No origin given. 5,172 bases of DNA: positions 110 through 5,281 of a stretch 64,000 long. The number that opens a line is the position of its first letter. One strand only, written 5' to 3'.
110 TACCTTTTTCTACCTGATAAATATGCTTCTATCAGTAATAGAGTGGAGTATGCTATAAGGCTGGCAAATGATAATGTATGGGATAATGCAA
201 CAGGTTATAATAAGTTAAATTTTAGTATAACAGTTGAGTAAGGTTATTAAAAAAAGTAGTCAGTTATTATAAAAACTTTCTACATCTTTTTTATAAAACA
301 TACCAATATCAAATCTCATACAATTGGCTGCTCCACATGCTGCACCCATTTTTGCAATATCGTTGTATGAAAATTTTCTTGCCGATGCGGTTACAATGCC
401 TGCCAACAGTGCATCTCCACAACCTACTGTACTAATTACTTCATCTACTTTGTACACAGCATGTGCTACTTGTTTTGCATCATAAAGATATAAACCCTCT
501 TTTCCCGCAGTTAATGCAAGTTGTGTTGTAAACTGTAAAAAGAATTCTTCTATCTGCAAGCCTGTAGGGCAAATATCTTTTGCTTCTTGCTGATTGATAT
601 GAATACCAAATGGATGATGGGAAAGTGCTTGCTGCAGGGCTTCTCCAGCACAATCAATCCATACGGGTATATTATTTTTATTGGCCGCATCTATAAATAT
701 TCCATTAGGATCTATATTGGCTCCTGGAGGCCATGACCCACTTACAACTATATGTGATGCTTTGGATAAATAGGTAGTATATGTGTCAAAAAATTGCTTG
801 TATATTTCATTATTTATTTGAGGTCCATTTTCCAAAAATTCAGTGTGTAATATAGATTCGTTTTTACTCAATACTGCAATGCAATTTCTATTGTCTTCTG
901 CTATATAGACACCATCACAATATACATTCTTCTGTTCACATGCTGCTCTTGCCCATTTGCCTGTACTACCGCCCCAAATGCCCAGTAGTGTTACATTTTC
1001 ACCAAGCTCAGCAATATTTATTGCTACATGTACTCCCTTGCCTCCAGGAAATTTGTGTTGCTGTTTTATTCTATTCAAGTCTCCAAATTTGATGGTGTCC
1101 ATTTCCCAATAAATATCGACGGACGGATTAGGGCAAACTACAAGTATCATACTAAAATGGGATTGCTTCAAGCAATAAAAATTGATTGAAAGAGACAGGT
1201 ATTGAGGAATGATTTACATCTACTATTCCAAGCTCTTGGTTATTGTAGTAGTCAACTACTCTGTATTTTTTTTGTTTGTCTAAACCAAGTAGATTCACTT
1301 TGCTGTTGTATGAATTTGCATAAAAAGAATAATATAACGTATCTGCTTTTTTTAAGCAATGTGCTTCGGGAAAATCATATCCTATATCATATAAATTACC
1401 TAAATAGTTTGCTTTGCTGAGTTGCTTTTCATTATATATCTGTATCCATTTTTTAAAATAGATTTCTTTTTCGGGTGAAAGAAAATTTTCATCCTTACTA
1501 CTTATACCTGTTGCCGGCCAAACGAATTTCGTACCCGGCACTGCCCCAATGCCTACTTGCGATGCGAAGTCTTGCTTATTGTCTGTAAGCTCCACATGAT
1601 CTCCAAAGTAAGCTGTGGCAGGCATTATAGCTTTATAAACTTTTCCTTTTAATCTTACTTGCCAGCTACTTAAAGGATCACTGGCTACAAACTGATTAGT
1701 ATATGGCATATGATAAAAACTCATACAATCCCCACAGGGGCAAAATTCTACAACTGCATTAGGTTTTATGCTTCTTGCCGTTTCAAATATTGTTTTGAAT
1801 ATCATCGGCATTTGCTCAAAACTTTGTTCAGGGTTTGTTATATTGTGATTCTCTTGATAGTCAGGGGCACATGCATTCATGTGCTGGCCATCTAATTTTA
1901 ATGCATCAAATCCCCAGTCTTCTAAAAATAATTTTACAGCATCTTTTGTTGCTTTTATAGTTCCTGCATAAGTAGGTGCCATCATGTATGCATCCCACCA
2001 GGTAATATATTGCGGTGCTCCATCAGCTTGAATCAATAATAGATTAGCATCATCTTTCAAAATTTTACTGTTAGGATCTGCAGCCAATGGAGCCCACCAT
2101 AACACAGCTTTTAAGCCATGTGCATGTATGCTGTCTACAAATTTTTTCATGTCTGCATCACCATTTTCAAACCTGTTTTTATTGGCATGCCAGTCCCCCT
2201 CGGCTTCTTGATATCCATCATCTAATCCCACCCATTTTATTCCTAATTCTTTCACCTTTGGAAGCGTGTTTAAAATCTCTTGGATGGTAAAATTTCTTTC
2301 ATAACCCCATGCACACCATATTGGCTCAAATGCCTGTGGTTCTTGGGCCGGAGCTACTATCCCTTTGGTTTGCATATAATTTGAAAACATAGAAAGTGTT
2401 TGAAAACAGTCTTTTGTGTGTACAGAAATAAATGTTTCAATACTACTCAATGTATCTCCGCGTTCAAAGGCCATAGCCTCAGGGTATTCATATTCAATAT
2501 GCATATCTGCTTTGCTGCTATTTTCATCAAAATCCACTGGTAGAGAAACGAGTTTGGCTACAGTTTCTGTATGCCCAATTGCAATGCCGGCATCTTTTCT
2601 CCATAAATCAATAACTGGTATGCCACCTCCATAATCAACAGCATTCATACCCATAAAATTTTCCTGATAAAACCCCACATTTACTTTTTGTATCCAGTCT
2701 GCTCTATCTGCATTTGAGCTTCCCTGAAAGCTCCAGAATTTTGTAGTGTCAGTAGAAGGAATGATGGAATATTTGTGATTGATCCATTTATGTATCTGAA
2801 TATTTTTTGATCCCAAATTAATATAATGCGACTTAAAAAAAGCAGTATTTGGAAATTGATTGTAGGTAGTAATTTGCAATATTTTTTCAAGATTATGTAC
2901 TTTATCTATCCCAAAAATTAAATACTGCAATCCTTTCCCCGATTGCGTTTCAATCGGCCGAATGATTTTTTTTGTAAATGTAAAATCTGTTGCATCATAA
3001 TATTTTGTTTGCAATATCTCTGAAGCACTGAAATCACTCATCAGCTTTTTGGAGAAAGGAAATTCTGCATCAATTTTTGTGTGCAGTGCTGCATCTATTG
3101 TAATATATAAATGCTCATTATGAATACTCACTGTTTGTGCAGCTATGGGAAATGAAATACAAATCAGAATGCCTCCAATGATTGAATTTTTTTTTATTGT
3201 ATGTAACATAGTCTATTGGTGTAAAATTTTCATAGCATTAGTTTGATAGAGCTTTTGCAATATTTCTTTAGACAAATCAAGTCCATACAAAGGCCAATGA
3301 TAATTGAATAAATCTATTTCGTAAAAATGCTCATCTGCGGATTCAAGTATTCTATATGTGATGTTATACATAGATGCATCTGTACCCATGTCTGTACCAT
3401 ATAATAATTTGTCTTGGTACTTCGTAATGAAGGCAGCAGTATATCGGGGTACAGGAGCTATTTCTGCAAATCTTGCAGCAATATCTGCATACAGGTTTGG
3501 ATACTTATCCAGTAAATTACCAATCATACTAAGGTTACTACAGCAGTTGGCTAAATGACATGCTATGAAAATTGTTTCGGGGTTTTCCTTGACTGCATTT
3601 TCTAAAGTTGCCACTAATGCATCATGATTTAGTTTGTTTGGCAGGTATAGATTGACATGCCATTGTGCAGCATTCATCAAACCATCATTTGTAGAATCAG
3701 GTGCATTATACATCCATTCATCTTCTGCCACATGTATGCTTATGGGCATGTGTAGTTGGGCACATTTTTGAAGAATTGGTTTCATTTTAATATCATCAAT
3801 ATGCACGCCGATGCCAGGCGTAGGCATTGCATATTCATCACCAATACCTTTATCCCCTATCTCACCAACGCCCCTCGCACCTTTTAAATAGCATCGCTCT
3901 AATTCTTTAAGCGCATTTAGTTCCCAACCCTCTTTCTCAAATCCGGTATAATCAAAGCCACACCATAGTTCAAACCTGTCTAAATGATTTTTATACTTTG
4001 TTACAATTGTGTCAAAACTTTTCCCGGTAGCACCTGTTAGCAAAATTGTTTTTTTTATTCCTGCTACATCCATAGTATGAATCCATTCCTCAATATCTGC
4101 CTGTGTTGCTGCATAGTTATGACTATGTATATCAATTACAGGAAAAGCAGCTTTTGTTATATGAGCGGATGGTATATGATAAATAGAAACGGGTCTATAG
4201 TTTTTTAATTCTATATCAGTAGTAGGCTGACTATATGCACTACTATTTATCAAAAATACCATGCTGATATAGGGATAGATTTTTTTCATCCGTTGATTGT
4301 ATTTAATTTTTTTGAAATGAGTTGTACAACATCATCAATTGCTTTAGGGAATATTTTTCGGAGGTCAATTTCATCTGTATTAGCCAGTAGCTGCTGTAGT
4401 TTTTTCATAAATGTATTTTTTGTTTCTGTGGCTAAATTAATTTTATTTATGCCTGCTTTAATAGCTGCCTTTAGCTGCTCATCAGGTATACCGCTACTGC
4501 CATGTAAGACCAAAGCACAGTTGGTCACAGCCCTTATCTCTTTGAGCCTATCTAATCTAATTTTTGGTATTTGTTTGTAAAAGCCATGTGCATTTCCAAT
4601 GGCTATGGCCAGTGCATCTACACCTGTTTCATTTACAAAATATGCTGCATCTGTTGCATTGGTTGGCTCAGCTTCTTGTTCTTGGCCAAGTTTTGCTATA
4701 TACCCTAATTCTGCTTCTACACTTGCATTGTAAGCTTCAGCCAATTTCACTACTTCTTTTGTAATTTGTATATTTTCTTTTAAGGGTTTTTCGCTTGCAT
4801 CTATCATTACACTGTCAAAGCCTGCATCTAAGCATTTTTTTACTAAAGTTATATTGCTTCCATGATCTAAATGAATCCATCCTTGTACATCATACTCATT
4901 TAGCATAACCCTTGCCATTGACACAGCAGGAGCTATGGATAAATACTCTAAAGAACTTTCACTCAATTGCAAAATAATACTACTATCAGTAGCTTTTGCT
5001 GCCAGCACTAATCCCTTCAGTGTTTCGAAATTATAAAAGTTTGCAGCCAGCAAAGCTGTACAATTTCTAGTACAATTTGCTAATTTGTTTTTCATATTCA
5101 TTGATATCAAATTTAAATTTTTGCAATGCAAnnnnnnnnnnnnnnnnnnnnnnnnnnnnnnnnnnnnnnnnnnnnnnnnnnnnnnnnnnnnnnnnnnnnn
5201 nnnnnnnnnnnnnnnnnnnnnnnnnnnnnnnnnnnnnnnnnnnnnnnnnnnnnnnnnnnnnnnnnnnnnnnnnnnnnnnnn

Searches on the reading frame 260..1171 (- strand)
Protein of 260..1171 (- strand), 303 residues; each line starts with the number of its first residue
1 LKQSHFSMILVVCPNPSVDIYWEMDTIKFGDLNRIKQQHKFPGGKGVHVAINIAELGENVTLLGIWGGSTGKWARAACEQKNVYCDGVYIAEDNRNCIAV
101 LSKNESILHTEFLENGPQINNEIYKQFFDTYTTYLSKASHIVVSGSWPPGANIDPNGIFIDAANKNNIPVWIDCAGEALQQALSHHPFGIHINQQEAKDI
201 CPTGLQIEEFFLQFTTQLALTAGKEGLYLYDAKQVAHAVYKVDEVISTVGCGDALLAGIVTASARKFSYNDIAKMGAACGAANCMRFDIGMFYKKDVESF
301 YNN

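Call 72: search_protein_families(library=pfam, proteins=[window:260-1171:-], max_evalue=0.0001)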
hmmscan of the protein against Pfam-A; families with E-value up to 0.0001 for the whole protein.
window:260-1171:- (303 aa): 1 family
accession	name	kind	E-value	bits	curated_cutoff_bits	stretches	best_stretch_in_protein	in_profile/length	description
PF00294.29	PfkB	-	2.5e-33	116.2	25.8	1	26-284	18-290/302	pfkB family carbohydrate kinase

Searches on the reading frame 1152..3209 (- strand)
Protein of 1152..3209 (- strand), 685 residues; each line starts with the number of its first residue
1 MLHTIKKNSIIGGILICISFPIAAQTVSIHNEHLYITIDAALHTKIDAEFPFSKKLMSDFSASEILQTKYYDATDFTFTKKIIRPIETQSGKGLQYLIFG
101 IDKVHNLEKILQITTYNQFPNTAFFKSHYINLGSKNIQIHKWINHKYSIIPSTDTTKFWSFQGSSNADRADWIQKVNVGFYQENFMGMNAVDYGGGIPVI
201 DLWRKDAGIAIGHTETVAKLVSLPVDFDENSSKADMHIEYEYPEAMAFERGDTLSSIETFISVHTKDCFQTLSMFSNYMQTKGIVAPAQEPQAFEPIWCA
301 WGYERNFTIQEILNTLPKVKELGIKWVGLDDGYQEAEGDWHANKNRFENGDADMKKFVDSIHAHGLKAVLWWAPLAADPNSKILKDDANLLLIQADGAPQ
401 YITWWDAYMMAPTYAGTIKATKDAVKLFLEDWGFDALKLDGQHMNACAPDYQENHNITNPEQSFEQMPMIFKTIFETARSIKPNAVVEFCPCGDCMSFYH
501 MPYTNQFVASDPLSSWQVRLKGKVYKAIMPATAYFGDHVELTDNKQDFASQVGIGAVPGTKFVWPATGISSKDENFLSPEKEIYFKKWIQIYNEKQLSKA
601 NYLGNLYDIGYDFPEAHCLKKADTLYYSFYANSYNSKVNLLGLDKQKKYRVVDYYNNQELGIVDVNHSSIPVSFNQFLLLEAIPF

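Call 72: search_protein_families(library=pfam, proteins=[window:1152-3209:-], max_evalue=0.0001)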
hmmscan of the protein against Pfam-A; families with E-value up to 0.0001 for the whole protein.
window:1152-3209:- (685 aa): 1 family
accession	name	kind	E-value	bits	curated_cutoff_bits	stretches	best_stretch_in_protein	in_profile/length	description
PF02065.24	Melibiase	-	7.5e-13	48.6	27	1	298-546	48-294/347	Melibiase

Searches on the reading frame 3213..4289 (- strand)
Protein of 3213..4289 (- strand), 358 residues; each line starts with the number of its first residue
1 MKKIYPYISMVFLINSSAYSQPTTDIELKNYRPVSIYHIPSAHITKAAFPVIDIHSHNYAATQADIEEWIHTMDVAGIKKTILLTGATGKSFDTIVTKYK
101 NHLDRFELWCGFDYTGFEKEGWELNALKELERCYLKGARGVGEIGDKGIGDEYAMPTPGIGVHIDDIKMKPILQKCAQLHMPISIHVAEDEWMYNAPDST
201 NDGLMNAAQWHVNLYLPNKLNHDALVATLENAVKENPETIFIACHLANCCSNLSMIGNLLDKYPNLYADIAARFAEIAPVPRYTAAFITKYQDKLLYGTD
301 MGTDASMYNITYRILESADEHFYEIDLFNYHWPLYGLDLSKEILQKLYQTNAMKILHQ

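Call 72: search_protein_families(library=pfam, proteins=[window:3213-4289:-], max_evalue=0.0001)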
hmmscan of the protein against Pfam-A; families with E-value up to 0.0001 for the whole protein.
window:3213-4289:- (358 aa): 1 family
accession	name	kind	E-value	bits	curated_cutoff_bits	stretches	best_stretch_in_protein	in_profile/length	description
PF04909.20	Amidohydro_2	-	1.7e-13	51.4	26.4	1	56-356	30-287/289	Amidohydrolase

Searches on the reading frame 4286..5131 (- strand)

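Call 72: search_protein_families(library=pfam, proteins=[window:4286-5131:-], max_evalue=0.0001)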
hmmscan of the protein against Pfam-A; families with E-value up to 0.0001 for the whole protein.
window:4286-5131:- (281 aa): 1 family
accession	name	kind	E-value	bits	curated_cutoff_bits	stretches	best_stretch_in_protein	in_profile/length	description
PF01116.26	F_bP_aldolase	-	3.4e-81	273.2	25.5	1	12-279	2-272/277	Fructose-bisphosphate aldolase class-II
